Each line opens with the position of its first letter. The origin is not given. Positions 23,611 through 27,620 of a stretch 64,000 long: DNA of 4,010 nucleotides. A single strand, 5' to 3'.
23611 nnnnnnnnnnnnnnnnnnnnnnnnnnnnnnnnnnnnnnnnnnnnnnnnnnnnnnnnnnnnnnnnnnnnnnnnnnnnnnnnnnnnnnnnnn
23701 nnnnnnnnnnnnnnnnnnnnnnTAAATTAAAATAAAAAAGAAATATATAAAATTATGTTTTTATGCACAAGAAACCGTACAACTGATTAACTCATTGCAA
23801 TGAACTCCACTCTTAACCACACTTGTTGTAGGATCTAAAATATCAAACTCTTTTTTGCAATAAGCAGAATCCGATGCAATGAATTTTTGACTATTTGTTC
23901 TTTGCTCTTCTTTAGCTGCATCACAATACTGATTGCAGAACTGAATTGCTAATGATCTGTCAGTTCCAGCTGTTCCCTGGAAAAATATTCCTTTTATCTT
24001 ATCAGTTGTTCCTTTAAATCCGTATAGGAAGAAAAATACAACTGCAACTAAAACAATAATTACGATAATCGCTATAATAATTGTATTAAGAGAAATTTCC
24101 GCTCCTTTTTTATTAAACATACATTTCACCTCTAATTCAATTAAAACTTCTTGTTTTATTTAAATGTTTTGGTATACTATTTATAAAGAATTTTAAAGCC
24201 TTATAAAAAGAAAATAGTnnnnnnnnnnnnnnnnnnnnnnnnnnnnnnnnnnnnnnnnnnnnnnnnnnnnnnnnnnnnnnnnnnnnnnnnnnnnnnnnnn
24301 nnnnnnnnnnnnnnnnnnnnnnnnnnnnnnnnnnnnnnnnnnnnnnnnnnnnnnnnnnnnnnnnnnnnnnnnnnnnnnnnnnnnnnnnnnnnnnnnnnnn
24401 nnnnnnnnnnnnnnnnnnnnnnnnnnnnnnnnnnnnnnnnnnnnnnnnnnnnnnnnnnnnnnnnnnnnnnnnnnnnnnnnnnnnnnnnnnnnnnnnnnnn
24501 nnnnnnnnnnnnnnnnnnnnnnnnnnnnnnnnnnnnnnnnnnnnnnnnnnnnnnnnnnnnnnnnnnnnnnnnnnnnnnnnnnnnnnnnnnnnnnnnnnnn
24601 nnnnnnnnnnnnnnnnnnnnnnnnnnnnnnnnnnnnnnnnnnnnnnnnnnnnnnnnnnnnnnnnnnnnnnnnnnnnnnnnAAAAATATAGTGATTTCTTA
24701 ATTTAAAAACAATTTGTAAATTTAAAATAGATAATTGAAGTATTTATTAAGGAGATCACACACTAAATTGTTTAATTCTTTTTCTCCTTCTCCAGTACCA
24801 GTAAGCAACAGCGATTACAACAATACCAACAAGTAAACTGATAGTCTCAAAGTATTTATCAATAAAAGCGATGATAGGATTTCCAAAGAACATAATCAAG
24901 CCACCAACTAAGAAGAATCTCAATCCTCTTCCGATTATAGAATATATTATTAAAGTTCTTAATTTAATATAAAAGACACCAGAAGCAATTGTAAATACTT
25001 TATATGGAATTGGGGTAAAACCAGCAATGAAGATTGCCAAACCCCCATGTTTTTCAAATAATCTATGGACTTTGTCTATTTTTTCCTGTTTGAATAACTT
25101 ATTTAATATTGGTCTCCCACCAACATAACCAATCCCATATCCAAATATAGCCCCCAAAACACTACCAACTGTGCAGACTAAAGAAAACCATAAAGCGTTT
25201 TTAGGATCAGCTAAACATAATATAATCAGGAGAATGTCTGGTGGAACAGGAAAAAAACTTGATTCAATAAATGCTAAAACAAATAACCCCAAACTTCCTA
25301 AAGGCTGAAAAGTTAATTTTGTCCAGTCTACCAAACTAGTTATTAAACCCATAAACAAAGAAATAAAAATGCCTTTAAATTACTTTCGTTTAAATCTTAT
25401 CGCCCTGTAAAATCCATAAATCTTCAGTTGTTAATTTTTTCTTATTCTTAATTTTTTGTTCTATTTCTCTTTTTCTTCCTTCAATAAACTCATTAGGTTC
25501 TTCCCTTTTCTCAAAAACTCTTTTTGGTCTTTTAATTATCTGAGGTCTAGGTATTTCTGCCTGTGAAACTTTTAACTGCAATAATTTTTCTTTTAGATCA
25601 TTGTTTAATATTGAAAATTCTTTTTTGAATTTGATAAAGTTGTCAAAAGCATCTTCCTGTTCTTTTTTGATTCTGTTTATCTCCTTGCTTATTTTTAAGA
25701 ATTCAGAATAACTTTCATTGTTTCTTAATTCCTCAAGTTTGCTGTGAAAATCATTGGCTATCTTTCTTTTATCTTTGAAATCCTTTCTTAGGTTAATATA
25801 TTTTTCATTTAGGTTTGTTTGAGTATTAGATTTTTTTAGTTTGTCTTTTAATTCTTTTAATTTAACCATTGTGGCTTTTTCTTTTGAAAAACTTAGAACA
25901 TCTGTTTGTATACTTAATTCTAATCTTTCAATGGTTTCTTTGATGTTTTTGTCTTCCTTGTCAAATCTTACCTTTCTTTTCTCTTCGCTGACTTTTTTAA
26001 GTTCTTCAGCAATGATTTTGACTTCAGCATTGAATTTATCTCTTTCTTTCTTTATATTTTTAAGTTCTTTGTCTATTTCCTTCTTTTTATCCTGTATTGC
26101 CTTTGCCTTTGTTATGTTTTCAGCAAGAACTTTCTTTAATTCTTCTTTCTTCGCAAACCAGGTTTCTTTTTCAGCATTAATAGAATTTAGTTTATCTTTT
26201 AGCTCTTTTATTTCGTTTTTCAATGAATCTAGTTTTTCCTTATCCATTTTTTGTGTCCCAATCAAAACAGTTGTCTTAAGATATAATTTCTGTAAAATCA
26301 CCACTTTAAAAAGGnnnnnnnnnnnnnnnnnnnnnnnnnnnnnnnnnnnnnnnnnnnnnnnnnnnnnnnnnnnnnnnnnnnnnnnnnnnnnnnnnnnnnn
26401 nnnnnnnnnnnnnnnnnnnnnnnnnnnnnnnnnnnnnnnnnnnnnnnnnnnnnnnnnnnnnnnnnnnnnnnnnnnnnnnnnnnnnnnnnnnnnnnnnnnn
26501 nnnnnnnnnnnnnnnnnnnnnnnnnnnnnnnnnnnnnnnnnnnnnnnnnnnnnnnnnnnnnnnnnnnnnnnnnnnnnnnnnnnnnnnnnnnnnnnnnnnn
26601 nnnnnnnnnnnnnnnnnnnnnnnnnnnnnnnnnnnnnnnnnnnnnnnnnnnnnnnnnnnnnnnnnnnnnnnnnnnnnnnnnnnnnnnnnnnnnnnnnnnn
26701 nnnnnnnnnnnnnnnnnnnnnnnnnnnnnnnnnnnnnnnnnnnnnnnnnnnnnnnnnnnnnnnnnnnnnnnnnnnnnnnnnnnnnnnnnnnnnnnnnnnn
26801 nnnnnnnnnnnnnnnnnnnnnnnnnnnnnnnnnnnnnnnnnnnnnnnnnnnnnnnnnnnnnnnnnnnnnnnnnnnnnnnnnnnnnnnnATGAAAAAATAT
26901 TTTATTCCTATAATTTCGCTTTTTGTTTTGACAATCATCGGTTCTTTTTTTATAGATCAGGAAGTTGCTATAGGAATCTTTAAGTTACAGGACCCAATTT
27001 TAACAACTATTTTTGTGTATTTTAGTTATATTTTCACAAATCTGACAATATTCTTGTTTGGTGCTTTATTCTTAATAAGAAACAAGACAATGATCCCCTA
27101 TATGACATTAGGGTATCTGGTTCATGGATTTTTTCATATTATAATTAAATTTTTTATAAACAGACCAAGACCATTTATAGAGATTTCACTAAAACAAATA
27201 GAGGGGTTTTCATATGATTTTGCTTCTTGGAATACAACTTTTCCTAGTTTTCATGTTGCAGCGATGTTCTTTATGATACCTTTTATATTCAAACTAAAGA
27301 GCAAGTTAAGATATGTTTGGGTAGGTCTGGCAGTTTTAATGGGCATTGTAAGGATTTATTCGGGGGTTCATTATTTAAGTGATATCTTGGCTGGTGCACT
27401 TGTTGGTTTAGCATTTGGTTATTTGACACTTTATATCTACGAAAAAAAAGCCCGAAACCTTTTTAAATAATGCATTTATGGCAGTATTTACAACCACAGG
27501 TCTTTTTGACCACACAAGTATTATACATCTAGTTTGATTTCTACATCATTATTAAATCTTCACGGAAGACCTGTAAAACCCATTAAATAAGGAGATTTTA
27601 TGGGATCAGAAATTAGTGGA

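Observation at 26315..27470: Archaeosortase-like membrane protein divergent from a PAP2 phosphatase, with multiple candidate C-terminal-anchor substrates nearby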

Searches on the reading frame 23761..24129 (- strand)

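Call 3: search_protein_families(library=pfam, proteins=[window:23761-24129:-], max_evalue=1)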
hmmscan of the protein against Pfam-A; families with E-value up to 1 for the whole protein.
window:23761-24129:- (122 aa): 5 families
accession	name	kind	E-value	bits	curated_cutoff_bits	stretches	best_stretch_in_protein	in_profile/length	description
PF03137.26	OATP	-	0.015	14.1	25.8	1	18-108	364-449/545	Organic Anion Transporter Polypeptide (OATP) family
PF12725.13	DUF3810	-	0.047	13.5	28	1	6-107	49-156/311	Protein of unknown function (DUF3810)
PF07219.19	HemY_N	-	0.075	13.6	31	1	10-49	12-51/107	HemY protein N-terminus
PF22852.1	SoxE_N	-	0.22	11.8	27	1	13-32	6-25/48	Sulfocyanin, N-terminal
PF06024.17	Orf78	-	0.59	10.9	29.4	1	8-35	58-85/101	Orf78 (ac78)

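Call 4: search_protein_families(library=ncbifam, proteins=[window:23761-24129:-], max_evalue=1)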
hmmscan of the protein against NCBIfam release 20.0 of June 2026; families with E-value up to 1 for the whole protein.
window:23761-24129:- (122 aa): 4 families
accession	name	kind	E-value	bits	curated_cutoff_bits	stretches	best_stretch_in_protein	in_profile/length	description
TIGR00540.1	TPR_hemY_coli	hypoth_equivalog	0.027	13.3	142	1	7-51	33-77/385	heme biosynthesis-associated TPR protein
NF042931.1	SAG1386_EF1546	equivalog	0.26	11.3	80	1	7-43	24-58/158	SAG1386/EF1546 family surface-associated protein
NF006283.1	PRK08455.1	equivalog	0.29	10.8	187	1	7-44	13-50/182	flagellar basal body-associated protein FliL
NF045996.1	MAG0920_fam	subfamily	0.34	10.3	43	1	4-50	56-102/232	MAG0920 family protein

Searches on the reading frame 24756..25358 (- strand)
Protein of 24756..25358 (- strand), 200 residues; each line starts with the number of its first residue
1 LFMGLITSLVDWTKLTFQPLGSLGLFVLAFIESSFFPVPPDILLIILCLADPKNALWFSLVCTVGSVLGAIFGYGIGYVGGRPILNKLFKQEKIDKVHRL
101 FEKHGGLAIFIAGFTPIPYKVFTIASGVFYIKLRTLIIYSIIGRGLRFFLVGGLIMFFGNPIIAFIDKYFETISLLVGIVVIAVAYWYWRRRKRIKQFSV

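Call 3: search_protein_families(library=pfam, proteins=[window:24756-25358:-], max_evalue=1)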
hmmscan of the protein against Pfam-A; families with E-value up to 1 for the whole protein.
window:24756-25358:- (200 aa): 3 families
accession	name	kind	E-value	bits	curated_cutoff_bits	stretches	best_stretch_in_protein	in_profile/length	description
PF09335.16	VTT_dom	-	1.4e-16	61.5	33.9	1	40-153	3-119/123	VTT domain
PF00646.38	F-box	-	0.021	15.2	20.5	1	39-63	5-29/43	F-box domain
PF08507.15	COPI_assoc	-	0.59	10.7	30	0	131-185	57-106/130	COPI associated protein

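Call 4: search_protein_families(library=ncbifam, proteins=[window:24756-25358:-], max_evalue=1)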
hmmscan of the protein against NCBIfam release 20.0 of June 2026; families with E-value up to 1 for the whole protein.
window:24756-25358:- (200 aa): 6 families
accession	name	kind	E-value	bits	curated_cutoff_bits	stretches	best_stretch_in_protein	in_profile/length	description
NF052604.1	UndecprPTUtpABac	equivalog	2.8e-10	40.6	250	1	56-194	50-194/198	undecaprenyl phosphate transporter UptA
NF008102.0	PRK10847.1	equivalog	4.6e-10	39.6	236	1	60-185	76-201/219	DedA family protein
NF052605.1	UndecprPTUptAStph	equivalog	9e-05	22.5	300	1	20-187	12-194/197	undecaprenyl phosphate transporter UptA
NF045529.2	Heimdall-CTERM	domain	0.092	13.2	24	1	170-193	5-26/26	Heimdall-CTERM domain-containing surface protein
TIGR01167.1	LPXTG_anchor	domain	0.095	13.4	15.9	1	173-194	12-33/34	LPXTG cell wall anchor domain-containing protein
NF041023.1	PP0621_fam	subfamily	0.26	11.6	45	1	175-196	3-24/71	PP0621 family protein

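Call 81: search_solved_structures(query=window:24756-25358:-, max_evalue=0.01)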
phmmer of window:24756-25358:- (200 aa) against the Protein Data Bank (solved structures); distinct sequences matched with E-value up to 0.01: 0.

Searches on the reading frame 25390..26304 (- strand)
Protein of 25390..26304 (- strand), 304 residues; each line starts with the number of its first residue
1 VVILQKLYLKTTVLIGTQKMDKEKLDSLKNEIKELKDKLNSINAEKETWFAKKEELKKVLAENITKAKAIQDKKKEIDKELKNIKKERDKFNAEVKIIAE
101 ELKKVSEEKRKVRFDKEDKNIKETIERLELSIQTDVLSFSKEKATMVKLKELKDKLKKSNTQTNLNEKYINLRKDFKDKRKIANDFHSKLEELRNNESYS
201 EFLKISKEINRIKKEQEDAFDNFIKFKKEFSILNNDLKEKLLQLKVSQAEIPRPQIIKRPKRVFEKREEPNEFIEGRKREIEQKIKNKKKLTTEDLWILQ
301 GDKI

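Call 3: search_protein_families(library=pfam, proteins=[window:25390-26304:-], max_evalue=1)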
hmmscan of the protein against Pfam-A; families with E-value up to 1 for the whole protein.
window:25390-26304:- (304 aa): 4 families
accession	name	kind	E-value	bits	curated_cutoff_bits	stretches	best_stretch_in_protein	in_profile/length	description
PF23435.1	DUF7121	-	6.9e-07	29.4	29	1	32-300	41-302/307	Family of unknown function (DUF7121)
PF06009.19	Laminin_II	-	0.18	12.3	33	2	57-128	2-71/138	Laminin Domain II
PF13455.12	MUG113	-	0.25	12.4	22.3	1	151-208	8-64/73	Meiotically up-regulated gene 113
PF06818.20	Fez1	-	0.32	11.9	34.4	0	21-112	43-173/199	Fez1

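Call 4: search_protein_families(library=ncbifam, proteins=[window:25390-26304:-], max_evalue=1)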
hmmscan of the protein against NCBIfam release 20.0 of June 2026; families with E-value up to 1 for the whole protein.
window:25390-26304:- (304 aa): 6 families
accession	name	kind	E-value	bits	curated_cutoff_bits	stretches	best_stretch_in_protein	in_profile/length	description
NF002572.0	PRK02224.1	equivalog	1.8e-05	23.3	1087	1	21-247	204-434/888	DNA double-strand break repair ATPase Rad50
TIGR02168.1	SMC_prok_B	equivalog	0.0003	18.7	567.35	1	24-288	226-482/1181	chromosome segregation protein SMC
TIGR02169.1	SMC_prok_A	equivalog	0.0016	16.2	729.4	2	19-131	326-436/1165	chromosome segregation protein SMC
NF045780.1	TrlF_fam_ATP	equivalog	0.047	12.4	350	1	21-286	524-798/944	TrlF family AAA-like ATPase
NF003034.1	PRK03918.1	equivalog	0.14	10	700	1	20-196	249-420/878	DNA double-strand break repair ATPase Rad50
TIGR04211.1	SH3_and_anchor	equivalog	0.52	9.9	65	1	17-113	60-159/198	TIGR04211 family SH3 domain-containing protein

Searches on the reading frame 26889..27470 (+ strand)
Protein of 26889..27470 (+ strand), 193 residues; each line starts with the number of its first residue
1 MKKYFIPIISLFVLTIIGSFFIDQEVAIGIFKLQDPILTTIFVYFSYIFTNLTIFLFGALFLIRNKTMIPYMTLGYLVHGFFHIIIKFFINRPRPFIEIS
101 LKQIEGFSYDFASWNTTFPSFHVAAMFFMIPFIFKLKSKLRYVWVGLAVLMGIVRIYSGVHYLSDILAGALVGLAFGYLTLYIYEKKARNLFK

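Call 3: search_protein_families(library=pfam, proteins=[window:26889-27470:+], max_evalue=1)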
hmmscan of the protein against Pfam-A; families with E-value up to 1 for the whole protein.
window:26889-27470:+ (193 aa): 2 families
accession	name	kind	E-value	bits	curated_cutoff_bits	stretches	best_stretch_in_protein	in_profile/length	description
PF01569.27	PAP2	-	6.3e-22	78.2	27.2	1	72-187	5-128/130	PAP2 superfamily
PF14378.12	PAP2_3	-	3.6e-12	46.9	27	1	22-176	12-187/190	PAP2 superfamily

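Call 4: search_protein_families(library=ncbifam, proteins=[window:26889-27470:+], max_evalue=1)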
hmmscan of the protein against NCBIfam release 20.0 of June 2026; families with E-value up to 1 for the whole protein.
window:26889-27470:+ (193 aa): 3 families
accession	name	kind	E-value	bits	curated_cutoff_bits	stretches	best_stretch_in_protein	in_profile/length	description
NF008813.0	PRK11837.1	equivalog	7.4e-07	29.3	229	1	52-188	43-176/202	undecaprenyl-diphosphate phosphatase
NF047884.1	UdeprDiPSep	equivalog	2.2e-05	24.5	250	1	33-181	40-184/188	undecaprenyl-diphosphatase SepP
NF007159.0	PRK09597.1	equivalog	0.022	14.4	177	1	115-176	118-180/191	lipid A 1-phosphatase LpxE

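Call 80: search_solved_structures(query=window:26889-27470:+, max_evalue=0.01)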
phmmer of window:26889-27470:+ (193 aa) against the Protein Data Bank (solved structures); distinct sequences matched with E-value up to 0.01: 2.
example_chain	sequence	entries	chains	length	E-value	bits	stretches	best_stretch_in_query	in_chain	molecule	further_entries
6ebu_A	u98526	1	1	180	1e-11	48.6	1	16-182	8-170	LpxE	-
5jki_A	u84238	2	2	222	4.1e-08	36.8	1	52-186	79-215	Putative lipid phosphate phosphatase YodM | Phosphatidylglycerophosphatase B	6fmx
